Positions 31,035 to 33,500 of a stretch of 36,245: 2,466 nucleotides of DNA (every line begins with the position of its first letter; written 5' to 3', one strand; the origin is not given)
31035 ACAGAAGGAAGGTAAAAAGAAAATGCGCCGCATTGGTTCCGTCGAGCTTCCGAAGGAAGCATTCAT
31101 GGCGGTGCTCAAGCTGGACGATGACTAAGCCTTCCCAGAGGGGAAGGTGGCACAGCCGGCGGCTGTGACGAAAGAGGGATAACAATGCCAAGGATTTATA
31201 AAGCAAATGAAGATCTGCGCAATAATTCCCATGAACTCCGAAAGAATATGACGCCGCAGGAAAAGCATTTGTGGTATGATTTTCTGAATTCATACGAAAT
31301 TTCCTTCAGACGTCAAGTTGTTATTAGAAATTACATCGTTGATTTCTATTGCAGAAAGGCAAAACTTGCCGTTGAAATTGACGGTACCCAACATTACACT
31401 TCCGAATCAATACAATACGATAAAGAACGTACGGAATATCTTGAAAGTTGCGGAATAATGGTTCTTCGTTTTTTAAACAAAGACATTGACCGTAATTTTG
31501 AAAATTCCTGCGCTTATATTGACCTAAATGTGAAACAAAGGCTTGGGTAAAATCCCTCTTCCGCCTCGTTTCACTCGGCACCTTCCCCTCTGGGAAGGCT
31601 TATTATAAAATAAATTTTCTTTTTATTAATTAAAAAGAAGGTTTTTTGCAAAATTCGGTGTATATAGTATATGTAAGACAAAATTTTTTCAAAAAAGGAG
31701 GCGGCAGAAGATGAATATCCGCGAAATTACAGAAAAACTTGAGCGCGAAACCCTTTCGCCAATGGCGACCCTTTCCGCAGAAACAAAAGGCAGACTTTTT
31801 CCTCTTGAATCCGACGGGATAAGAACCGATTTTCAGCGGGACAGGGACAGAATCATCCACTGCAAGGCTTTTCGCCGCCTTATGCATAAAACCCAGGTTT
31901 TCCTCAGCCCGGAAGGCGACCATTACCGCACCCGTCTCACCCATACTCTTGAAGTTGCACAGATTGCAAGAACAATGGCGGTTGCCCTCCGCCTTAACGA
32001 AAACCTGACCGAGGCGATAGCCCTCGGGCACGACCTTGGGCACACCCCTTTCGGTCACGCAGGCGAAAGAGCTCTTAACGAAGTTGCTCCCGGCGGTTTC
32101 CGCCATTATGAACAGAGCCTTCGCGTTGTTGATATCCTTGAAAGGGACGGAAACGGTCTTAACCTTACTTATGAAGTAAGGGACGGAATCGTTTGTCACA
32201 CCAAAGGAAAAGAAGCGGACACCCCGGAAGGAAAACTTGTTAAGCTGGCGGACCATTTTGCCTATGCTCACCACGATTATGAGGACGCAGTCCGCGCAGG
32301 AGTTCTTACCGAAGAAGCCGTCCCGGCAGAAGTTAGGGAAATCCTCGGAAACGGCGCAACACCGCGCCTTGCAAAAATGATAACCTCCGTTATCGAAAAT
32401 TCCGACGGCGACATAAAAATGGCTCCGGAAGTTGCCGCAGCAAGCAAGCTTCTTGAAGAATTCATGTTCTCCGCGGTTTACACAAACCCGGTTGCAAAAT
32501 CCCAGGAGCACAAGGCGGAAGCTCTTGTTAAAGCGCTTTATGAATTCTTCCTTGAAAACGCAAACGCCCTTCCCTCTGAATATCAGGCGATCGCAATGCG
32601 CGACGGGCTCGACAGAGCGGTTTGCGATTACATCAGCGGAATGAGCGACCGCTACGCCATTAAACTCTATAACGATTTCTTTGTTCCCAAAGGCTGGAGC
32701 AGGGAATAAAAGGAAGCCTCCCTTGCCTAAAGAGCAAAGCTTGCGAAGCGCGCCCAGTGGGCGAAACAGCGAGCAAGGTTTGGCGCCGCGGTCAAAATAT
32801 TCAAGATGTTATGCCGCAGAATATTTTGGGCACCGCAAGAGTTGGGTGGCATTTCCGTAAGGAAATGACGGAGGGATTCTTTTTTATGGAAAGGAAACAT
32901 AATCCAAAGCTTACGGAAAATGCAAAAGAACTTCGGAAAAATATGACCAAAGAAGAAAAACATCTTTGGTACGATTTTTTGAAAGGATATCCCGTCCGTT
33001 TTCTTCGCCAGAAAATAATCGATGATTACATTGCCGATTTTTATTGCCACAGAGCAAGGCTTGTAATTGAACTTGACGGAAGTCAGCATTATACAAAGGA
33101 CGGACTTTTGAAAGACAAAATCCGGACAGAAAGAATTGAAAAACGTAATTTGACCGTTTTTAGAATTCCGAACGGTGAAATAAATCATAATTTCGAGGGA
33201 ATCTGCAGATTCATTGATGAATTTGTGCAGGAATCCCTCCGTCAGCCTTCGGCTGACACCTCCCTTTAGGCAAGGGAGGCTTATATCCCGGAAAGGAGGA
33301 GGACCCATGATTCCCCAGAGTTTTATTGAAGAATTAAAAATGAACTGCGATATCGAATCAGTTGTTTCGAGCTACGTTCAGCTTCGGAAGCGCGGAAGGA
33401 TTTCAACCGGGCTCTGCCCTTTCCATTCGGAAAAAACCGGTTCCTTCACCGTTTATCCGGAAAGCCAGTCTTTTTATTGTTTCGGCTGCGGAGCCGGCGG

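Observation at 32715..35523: Two near-identical type-2 DUF559 cassettes bracket dnaG inside the dgt-dnaG-sigA operon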

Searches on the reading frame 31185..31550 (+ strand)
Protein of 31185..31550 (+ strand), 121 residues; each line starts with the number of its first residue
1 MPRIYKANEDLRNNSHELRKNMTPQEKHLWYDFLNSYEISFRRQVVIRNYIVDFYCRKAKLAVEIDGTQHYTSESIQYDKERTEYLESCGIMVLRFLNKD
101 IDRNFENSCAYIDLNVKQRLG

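Call 5: search_protein_families(library=pfam, proteins=[window:31185-31550:+])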
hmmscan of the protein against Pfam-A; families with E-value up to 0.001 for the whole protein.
window:31185-31550:+ (121 aa): 2 families
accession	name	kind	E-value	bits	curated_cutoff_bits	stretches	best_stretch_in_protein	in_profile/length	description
PF04480.18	DUF559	-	5.5e-31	107.1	20.6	1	11-112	3-104/109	Protein of unknown function (DUF559)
PF18741.7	MTES_1575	-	4.3e-08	33.6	38.2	1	31-107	6-87/96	REase_MTES_1575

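Call 41: search_protein_families(library=ncbifam, proteins=[window:31185-31550:+], max_evalue=0.01)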
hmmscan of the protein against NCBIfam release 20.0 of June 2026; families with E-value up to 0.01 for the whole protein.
window:31185-31550:+ (121 aa): 1 family
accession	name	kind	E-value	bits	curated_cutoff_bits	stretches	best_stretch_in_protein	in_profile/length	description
NF007294.0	PRK09767.1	equivalog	5.1e-22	78.2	218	1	11-113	5-107/117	DUF559 domain-containing protein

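Call 42: search_protein_families(library=padloc, proteins=[window:31185-31550:+], max_evalue=0.01)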
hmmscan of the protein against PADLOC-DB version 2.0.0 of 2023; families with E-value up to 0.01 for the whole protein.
window:31185-31550:+ (121 aa): 3 families
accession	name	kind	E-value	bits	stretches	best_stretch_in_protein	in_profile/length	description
PDLC02868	DpdF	-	2.6e-06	23.4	1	39-102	71-134/1078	DpdF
PDLC03210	mREase_II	-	6.6e-06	23.6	1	34-117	32-120/294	Type II methyl-directed restriction enzyme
PDLC03678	HEase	-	0.00017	19.4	1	31-99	174-242/266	homing endonuclease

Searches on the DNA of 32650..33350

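Call 18: search_rna_families(source=window, start=32650, end=33350, threshold=evalue, max_evalue=5)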
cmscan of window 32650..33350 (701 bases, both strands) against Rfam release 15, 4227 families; matches with E-value up to 5: 1.
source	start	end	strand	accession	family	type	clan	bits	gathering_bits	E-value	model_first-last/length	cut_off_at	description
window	33134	33243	-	RF02327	TtnuHACA20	Gene; snRNA; snoRNA; HACA-box;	-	19.7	100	1.2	1-123/123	no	Tetrahymena snoRNA TtnuHACA20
